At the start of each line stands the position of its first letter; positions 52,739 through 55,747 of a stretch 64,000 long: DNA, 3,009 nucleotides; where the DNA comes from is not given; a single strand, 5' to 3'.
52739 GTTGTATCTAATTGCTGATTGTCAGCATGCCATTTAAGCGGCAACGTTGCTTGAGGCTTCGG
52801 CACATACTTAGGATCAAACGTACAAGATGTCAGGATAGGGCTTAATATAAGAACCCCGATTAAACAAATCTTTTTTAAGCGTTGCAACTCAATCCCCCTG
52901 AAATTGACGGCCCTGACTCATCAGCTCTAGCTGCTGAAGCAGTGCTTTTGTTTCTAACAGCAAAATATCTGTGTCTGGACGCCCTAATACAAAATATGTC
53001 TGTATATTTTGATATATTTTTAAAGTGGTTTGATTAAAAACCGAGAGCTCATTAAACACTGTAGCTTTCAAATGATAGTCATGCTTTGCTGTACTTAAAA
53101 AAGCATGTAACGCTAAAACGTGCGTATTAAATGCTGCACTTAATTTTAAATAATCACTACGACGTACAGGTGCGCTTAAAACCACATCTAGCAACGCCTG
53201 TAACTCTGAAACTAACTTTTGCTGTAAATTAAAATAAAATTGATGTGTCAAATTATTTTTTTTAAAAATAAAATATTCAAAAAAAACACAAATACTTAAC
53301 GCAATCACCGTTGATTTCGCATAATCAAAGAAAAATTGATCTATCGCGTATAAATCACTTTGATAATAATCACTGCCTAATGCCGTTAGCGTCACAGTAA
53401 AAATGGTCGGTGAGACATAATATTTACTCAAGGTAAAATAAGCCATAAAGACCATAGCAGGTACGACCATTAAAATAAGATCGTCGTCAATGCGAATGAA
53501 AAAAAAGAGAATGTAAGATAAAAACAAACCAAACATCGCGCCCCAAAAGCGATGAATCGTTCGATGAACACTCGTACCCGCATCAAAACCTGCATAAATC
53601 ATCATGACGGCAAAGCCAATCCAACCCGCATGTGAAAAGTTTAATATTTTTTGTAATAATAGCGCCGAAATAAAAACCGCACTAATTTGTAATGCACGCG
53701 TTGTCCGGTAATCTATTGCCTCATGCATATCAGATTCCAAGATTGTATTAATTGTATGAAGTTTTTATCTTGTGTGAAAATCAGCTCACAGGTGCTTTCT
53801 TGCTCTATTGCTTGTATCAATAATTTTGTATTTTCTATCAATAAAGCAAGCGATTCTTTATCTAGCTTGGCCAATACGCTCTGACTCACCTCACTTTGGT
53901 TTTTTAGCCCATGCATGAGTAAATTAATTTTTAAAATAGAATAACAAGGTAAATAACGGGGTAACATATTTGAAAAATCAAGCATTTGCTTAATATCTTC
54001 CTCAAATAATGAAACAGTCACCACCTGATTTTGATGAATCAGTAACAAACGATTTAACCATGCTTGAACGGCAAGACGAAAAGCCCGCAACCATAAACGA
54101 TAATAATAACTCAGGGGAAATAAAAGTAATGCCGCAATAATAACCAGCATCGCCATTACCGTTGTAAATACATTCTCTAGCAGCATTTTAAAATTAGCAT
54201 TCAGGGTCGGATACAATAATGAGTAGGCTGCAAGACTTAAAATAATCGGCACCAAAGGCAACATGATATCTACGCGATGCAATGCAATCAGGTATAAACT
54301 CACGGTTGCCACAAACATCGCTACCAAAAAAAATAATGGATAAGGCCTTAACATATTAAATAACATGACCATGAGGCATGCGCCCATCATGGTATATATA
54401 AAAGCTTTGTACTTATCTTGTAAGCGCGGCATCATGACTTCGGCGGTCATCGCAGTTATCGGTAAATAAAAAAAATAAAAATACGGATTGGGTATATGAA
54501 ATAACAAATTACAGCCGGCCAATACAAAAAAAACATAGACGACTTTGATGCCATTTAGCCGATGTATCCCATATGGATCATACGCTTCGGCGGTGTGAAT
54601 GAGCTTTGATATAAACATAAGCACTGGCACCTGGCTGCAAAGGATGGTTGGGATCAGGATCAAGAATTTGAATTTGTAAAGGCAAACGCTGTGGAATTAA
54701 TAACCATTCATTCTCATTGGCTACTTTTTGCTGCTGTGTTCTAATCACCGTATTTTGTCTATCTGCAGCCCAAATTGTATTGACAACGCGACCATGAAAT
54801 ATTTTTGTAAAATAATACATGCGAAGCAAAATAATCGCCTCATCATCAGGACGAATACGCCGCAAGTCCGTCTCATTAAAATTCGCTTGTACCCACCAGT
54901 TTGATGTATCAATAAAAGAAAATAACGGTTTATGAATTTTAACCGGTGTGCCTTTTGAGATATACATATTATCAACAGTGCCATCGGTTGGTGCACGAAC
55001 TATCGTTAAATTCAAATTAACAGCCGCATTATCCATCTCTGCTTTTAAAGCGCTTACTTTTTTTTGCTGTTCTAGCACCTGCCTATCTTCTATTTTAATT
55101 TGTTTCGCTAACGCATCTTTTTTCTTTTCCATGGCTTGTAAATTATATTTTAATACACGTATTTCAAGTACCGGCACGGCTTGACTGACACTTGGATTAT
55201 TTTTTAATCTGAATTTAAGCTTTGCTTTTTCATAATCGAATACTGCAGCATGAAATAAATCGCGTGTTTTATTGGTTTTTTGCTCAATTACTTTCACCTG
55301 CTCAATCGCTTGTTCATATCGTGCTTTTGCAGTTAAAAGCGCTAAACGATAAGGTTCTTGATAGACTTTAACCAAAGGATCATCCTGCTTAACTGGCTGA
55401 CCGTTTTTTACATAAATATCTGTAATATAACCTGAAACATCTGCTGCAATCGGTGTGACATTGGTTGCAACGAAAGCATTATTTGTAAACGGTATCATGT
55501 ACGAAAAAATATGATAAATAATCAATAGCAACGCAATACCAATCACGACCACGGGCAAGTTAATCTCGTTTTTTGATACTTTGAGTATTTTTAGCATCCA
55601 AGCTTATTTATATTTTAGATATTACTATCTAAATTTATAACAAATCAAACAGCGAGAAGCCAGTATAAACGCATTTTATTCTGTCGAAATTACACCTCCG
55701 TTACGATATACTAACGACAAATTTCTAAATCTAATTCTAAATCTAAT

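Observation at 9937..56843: Five conserved genes are each broken by exactly one in-frame stop codon, none by a clear frameshift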

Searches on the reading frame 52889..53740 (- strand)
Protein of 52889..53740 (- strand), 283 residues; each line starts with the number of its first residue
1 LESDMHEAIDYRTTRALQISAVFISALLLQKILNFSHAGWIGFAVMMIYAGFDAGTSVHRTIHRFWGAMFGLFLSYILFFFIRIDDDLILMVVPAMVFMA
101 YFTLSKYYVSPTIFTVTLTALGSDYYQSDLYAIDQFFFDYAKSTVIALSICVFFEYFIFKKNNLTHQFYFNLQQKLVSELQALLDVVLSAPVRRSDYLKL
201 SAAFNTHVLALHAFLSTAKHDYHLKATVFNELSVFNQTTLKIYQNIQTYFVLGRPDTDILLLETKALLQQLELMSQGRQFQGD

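Call 16: search_protein_families(library=pfam, proteins=[window:52889-53740:-])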
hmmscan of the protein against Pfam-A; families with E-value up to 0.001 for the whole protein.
window:52889-53740:- (283 aa): 1 family
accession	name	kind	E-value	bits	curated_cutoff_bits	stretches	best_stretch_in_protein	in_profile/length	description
PF13515.12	FUSC_2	-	4.7e-12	46.6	25.6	1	26-147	2-123/126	Fusaric acid resistance protein-like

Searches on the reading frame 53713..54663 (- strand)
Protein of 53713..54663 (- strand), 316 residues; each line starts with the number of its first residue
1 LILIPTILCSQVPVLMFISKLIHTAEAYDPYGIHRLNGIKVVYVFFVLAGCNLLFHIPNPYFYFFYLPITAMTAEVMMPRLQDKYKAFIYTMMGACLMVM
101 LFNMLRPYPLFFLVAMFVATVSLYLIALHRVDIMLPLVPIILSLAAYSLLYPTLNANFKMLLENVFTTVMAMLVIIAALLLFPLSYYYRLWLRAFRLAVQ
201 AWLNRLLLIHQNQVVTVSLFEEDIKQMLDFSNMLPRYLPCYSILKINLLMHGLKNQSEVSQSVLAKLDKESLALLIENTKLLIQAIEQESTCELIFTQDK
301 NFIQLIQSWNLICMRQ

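Call 16: search_protein_families(library=pfam, proteins=[window:53713-54663:-])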
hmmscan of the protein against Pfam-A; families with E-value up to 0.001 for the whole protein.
window:53713-54663:- (316 aa): 0 families

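Call 58: find_homologous_proteins(query=window:53713-54663:-, max_evalue=0.00001)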
Query window:53713-54663:- (316 aa): 125 proteins with E <= 0.00001 among 3234 candidates; the best 120 are listed.
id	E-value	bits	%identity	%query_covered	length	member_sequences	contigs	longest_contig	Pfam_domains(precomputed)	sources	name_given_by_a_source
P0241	5.5e-148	511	100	78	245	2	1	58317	-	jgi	jgi:hypothetical protein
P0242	9.1e-134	464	73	95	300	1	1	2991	-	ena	-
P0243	1.1e-118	414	65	95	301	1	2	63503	-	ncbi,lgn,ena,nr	ncbi:MAG: hypothetical protein K0U37_04960 [Gammaproteobacteria bacterium]|nr:hypothetical protein [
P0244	4.4e-118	412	65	95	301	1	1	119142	-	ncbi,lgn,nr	ncbi:MAG: hypothetical protein P1U61_06250 [Legionellaceae bacterium]|nr:hypothetical protein [Legio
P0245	2.0e-117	410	65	95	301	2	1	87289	-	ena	-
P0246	1.6e-112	394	78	78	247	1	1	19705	-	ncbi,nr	ncbi:MAG: hypothetical protein QNK11_03675, partial [Legionella sp.]|nr:hypothetical protein [Legion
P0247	3.9e-111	390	59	95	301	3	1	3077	-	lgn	-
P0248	1.3e-109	385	61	95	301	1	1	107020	-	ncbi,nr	ncbi:MAG: hypothetical protein P1U32_01950 [Legionellaceae bacterium]|nr:hypothetical protein [Legio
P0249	2.0e-101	358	57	95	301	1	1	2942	-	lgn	-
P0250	3.0e-97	344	57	95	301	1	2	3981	-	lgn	-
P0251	5.2e-93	330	53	95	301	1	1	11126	-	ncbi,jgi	jgi:hypothetical protein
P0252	2.1e-92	328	54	95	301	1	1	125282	-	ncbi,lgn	-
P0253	2.2e-91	325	53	95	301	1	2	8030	-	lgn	-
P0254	2.3e-91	325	52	95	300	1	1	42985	-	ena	-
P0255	1.2e-90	322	51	95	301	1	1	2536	-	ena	-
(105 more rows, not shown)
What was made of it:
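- Tried and rejected: (8) The FUSC pair as a frameshift pseudogene was rejected (call 58).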

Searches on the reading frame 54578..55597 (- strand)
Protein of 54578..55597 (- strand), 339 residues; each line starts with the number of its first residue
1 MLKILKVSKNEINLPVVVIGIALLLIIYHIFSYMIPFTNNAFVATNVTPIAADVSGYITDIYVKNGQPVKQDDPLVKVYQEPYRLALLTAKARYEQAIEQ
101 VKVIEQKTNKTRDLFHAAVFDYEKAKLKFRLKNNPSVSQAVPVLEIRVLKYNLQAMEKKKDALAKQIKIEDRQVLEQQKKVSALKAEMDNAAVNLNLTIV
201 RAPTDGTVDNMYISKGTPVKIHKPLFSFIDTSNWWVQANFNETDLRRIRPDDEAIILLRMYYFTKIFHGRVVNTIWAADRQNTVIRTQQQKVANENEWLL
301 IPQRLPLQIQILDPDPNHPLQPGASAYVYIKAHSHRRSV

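Call 16: search_protein_families(library=pfam, proteins=[window:54578-55597:-])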
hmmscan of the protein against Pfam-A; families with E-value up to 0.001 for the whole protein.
window:54578-55597:- (339 aa): 4 families
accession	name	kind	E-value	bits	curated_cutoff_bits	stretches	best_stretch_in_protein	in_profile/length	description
PF16576.10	HlyD_D23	-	1.6e-16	60.7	30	1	46-273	18-183/214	Barrel-sandwich domain of CusB or HlyD membrane-fusion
PF13437.12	HlyD_3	-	2.1e-11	44.9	22.2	1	200-256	2-59/106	HlyD family secretion protein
PF13533.13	Biotin_lipoyl_2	-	1.2e-09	38.2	29.8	1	49-76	2-29/32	Biotin-lipoyl like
PF00364.28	Biotin_lipoyl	-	7.1e-08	32.6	22.1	1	48-77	43-72/73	Biotin-requiring enzyme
